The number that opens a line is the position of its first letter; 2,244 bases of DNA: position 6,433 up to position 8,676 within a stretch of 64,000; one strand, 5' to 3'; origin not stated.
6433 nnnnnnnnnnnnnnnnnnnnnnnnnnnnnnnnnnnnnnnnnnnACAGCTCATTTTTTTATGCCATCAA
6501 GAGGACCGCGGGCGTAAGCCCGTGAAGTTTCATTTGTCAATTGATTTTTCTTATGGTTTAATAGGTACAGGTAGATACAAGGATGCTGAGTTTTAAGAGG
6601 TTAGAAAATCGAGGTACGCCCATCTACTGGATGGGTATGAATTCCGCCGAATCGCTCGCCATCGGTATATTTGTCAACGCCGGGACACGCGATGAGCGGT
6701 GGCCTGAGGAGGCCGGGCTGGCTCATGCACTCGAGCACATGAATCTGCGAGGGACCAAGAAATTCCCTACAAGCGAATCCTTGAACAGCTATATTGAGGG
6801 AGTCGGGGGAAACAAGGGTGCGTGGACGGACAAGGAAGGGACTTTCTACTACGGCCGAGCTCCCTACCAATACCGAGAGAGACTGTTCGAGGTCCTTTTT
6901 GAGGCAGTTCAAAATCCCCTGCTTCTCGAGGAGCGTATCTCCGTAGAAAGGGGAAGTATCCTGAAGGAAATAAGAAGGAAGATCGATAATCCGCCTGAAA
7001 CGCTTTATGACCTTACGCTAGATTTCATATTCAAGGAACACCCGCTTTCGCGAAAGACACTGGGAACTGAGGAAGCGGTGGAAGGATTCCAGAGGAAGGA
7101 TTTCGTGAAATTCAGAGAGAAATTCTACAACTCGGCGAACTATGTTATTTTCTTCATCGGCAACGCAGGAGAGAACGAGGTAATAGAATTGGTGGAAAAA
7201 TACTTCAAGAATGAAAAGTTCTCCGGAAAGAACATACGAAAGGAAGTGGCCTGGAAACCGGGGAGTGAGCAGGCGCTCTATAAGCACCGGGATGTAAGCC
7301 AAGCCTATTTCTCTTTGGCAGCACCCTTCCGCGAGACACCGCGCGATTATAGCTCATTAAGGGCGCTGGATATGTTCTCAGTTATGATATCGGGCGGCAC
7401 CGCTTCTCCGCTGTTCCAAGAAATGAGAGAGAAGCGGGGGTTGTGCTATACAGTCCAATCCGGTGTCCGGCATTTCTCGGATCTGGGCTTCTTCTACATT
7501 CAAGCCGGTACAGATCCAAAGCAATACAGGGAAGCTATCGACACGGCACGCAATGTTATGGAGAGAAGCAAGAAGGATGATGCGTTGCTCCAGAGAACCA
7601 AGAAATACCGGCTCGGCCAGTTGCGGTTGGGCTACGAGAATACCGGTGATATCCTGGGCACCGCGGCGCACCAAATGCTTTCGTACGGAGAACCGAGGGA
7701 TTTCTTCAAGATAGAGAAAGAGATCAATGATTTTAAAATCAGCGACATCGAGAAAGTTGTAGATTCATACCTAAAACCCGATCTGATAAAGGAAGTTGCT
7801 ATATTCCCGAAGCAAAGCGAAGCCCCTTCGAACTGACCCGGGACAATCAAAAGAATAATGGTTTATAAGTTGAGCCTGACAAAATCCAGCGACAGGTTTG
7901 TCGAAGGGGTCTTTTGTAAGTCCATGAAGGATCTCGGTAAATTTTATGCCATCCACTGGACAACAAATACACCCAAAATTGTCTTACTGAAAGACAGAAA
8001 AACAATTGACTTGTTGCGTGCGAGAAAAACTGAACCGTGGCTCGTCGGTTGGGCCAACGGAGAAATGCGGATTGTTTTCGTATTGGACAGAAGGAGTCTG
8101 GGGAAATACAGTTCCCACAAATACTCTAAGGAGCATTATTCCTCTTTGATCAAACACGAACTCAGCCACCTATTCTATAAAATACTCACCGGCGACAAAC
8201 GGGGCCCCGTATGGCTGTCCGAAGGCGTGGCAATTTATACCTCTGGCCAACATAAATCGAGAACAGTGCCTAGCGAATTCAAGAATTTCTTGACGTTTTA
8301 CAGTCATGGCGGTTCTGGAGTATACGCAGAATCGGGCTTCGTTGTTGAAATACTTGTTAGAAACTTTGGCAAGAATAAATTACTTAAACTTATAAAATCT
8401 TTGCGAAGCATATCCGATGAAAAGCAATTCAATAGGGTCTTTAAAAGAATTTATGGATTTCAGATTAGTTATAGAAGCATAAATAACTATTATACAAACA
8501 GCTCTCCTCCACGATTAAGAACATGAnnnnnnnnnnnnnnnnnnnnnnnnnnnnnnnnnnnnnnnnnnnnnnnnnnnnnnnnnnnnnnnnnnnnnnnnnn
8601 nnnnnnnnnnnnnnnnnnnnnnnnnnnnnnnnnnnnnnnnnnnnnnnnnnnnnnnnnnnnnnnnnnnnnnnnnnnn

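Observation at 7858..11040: Four consecutive, translationally coupled HExxH-protein genes of increasing length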

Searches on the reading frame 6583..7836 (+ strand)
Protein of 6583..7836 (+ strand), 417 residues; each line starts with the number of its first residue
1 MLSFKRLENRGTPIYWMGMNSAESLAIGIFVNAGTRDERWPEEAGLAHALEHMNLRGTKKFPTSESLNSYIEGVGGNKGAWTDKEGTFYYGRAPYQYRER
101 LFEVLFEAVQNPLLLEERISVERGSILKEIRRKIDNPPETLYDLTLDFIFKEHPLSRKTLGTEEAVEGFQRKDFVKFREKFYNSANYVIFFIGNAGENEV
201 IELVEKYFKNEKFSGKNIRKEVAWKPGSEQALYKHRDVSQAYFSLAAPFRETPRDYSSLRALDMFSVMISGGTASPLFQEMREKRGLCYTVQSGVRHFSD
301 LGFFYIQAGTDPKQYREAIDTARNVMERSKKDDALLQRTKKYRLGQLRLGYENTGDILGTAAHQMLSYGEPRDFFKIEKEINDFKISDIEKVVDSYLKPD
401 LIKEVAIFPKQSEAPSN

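Call 7: search_protein_families(library=pfam, proteins=[window:6583-7836:+], max_evalue=1)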
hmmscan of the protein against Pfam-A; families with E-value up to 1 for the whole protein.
window:6583-7836:+ (417 aa): 3 families
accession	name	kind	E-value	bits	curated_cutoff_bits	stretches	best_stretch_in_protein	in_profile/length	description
PF05193.26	Peptidase_M16_C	-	1.5e-32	113.3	23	1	169-340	2-178/181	Peptidase M16 inactive domain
PF00675.25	Peptidase_M16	-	4.5e-23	82.2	22.3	1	21-162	9-148/149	Insulinase (Peptidase family M16)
PF22456.1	PqqF-like_C_4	-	0.015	15.9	27.5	1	274-321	7-57/100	PQQ synthase PqqF-like, C-terminal lobe domain 4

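Call 8: search_protein_families(library=ncbifam, proteins=[window:6583-7836:+], max_evalue=1)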
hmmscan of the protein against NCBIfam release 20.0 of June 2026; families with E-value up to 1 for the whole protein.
window:6583-7836:+ (417 aa): 5 families
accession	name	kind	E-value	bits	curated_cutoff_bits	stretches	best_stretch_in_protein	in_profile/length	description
NF047422.1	YfmF_fam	equivalog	4e-25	88.6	285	1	116-393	121-398/412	EF-P 5-aminopentanol modification-associated protein YfmF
NF047421.1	YfmH_fam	equivalog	3.7e-23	82.4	250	1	43-410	59-424/425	EF-P 5-aminopentanol modification-associated protein YfmH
NF011681.0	PRK15101.1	equivalog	2.1e-16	59.1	765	2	42-184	82-227/961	pitrilysin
TIGR02110.1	PQQ_syn_pqqF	equivalog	6.4e-11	41.7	320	1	28-207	25-206/697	pyrroloquinoline quinone biosynthesis protein PqqF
NF005129.0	PRK06568.1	equivalog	0.037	13.9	252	1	198-225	126-153/164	F0F1 ATP synthase subunit B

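Call 90: search_protein_families(library=padloc, proteins=[window:6583-7836:+], max_evalue=0.05)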
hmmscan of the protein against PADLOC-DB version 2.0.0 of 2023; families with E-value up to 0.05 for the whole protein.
window:6583-7836:+ (417 aa): 0 families

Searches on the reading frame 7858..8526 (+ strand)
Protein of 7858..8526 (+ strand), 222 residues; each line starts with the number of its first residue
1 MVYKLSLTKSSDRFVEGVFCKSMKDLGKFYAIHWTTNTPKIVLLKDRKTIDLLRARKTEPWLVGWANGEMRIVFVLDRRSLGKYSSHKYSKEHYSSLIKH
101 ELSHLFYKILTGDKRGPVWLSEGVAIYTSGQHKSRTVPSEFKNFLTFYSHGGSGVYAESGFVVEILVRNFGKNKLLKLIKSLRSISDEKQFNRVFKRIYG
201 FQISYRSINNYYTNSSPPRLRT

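Call 7: search_protein_families(library=pfam, proteins=[window:7858-8526:+], max_evalue=1)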
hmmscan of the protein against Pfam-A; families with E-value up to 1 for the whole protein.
window:7858-8526:+ (222 aa): 2 families
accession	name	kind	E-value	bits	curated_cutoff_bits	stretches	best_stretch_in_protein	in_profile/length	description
PF13485.12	Peptidase_MA_2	-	4.3e-10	40.2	32.4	2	155-204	143-189/201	Peptidase MA superfamily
PF01433.26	Peptidase_M1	-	0.02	14.9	27.7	1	86-138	59-112/218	Peptidase family M1 domain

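Call 8: search_protein_families(library=ncbifam, proteins=[window:7858-8526:+], max_evalue=1)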
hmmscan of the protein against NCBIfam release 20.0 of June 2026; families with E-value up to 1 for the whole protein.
window:7858-8526:+ (222 aa): 1 family
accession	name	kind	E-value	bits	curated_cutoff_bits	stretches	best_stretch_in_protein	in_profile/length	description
NF033876.2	flagella_HExxH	equivalog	0.043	13.2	205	1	90-134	125-169/384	flagellinolysin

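Call 10: find_encoding_contigs(protein=window:7858-8526:+, flank=10000, max_places=6)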
Protein window:7858-8526:+ (222 aa): 1 contig read that carries it; 1 place shown.
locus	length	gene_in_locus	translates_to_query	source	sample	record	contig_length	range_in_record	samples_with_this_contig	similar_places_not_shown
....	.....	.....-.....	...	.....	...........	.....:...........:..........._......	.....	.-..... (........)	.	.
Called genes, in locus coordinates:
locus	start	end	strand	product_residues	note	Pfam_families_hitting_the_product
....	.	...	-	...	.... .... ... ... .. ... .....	?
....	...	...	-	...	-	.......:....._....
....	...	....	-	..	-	-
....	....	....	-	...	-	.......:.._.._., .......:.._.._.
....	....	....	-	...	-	-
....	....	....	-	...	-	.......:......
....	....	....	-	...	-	-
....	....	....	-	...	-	-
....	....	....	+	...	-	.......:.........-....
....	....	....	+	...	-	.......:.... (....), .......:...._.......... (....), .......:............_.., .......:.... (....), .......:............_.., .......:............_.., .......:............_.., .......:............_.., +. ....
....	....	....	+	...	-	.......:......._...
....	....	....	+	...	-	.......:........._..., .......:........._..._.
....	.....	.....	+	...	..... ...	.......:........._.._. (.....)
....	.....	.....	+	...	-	-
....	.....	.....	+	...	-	-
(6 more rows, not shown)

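Call 11: search_solved_structures(query=window:7858-8526:+, max_evalue=10)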
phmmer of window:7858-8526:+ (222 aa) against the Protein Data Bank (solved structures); distinct sequences matched with E-value up to 10: 2.
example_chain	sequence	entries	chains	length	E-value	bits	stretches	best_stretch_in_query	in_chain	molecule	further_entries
8fmw_AF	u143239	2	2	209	0.36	13.6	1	111-183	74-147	50S ribosomal protein L4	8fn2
4gaa_A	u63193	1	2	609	1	12.2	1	94-146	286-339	MGC78867 protein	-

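Call 50: list_cluster_members(proteins=[window:7858-8526:+, window:8523-9215:+, window:10033-11040:+, window:5195-6475:+, window:6583-7836:+, window:11163-11930:-, window:16242-17897:+])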
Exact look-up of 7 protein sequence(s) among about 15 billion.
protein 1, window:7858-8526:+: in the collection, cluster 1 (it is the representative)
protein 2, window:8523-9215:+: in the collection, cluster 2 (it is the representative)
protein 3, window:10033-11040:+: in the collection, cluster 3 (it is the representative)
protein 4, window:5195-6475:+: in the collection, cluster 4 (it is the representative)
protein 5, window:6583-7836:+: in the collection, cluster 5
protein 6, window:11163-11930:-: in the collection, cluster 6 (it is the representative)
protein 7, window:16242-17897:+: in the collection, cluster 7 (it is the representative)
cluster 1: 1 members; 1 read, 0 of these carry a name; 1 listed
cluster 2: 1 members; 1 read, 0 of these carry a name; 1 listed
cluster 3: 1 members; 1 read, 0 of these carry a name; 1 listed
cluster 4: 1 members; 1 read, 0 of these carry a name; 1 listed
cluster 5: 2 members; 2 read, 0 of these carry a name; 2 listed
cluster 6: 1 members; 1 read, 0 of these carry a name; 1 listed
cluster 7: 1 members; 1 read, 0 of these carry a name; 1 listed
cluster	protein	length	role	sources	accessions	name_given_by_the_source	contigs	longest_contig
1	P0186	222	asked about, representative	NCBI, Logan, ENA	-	-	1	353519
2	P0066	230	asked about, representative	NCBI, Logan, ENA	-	-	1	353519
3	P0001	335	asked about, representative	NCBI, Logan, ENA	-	-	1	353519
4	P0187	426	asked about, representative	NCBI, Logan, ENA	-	-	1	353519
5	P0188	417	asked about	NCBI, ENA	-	-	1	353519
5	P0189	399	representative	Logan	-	-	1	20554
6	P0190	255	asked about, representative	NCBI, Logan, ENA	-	-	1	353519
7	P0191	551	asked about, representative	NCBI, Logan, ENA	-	-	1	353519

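Call 60: search_protein_representatives(protein=window:7858-8526:+)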
Query: 222 residues. Proteins with E-value up to 0.001 (for the whole library): 591; up to 1e-10: 283; up to 1e-30: 112. The best 150 are listed.
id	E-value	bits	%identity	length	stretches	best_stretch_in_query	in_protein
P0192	8.2e-55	202.1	47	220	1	6-216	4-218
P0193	1.5e-52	194.7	46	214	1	1-214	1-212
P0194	9.8e-52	192.0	40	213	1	8-210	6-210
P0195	1.9e-51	191.1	47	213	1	1-212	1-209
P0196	3.8e-51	190.1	44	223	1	6-207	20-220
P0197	5.1e-51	189.7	48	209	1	22-208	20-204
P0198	3.3e-50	187.1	46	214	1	6-207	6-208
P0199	1.2e-49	185.2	44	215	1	2-209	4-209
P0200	1.4e-49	185.0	44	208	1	6-210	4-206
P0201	1.5e-49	184.9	44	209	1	10-209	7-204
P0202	1.4e-48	181.7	46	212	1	2-209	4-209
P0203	3.1e-48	180.6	43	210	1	8-210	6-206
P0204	3.6e-48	180.4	40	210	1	10-212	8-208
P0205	7.3e-48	179.4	41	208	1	5-209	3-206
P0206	2.3e-46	174.5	40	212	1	2-208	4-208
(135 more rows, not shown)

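Call 80: search_solved_structures(query=A4, max_evalue=10)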
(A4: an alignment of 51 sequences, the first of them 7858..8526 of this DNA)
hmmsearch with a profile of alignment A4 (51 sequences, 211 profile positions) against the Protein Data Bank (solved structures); distinct sequences matched with E-value up to 10: 75 (the best 60 are shown).
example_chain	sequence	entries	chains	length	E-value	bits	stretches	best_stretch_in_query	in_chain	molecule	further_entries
4gaa_A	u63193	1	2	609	4.3e-05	26.5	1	89-140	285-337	MGC78867 protein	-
4nz8_A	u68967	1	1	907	0.00011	25.2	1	77-125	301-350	Aminopeptidase N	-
4hom_A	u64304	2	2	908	0.00011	25.2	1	77-125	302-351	Aminopeptidase N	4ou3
6buy_A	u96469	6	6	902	0.00011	25.2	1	77-125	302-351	Aminopeptidase N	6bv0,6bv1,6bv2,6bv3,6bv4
4fke_A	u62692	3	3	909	0.00011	25.2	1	77-125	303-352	Aminopeptidase N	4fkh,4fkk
5z65_A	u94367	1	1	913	0.00011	25.2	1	77-125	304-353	Aminopeptidase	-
7vpp_A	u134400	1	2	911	0.00011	25.2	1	77-125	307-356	Aminopeptidase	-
9uep_C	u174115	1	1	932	0.00012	25.1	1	77-124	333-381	Aminopeptidase N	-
5lds_A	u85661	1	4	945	0.00012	25.1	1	77-125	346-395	Aminopeptidase N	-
4f5c_A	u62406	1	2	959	0.00012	25.1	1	77-125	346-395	Aminopeptidase N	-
5lg6_A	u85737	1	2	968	0.00012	25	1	77-125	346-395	Aminopeptidase N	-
4fyq_A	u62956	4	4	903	0.00012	25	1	81-125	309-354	Aminopeptidase N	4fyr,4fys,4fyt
6atk_A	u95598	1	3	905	0.00012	25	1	81-125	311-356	Aminopeptidase N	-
6u7e_A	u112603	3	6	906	0.00012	25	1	81-125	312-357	Aminopeptidase N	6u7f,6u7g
7vpq_A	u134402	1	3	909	0.00012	25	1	81-125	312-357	Aminopeptidase N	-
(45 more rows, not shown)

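Call 90: search_protein_families(library=padloc, proteins=[window:7858-8526:+], max_evalue=0.05)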
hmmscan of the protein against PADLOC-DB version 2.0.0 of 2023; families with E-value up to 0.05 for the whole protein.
window:7858-8526:+ (222 aa): 0 families

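Call 91: search_protein_families(library=phrogs, proteins=[window:7858-8526:+], max_evalue=0.05)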
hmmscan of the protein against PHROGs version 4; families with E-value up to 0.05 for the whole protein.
window:7858-8526:+ (222 aa): 0 families

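Call 109: find_encoding_contigs(protein=P0192, flank=6000, max_places=3)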
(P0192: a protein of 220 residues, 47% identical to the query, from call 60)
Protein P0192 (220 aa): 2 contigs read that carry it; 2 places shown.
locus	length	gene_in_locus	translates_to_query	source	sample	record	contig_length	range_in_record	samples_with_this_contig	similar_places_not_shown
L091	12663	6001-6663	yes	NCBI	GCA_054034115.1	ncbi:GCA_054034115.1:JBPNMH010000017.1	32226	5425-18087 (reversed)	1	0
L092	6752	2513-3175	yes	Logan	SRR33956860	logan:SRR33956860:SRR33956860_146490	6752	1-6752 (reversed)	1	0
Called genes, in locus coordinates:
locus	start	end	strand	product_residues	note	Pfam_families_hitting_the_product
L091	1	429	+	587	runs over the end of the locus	PF01368:DHH, PF02272:DHHA1, PF17768:RecJ_OB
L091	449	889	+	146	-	PF00075:RNase_H, PF13456:RVT_3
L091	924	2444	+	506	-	PF13567:DUF4131, PF03772:Competence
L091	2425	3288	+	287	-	PF00753:Lactamase_B, PF25281:MBL_MAP1B (faint)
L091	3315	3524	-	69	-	PF00830:Ribosomal_L28 (weak)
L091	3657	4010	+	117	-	PF05635:23S_rRNA_IVP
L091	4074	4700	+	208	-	PF02163:Peptidase_M50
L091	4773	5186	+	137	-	PF00164:Ribosom_S12_S23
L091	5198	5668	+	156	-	PF00177:Ribosomal_S7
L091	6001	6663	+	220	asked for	PF13485:Peptidase_MA_2 (weak)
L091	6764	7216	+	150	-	-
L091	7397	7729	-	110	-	-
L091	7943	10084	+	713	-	PF00009:GTP_EFTU, PF03144:GTP_EFTU_D2, PF22042:EF-G_D2, PF14492:EFG_III, PF16658:RF3_C (weak), PF03764:EFG_IV, PF00679:EFG_C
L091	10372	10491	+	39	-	-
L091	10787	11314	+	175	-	-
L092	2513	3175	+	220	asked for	PF13485:Peptidase_MA_2 (weak)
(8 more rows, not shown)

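Call 110: find_encoding_contigs(protein=P0195, flank=6000, max_places=4)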
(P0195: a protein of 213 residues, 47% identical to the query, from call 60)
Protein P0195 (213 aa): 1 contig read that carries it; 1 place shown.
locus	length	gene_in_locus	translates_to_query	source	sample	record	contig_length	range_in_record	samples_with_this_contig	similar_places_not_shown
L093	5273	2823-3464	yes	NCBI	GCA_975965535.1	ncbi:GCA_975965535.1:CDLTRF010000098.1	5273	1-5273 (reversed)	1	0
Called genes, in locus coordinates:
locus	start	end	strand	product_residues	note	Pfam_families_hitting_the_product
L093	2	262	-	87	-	?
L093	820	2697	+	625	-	PF10122:Zn_ribbon_Com (faint), PF07973:tRNA_SAD, PF00587:tRNA-synt_2b, PF03129:HGTP_anticodon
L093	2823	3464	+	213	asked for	PF13485:Peptidase_MA_2 (weak)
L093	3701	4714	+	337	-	PF00154:RecA_N, PF08423:Rad51, PF06745:ATPase (weak), PF21096:RecA_C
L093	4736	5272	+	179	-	?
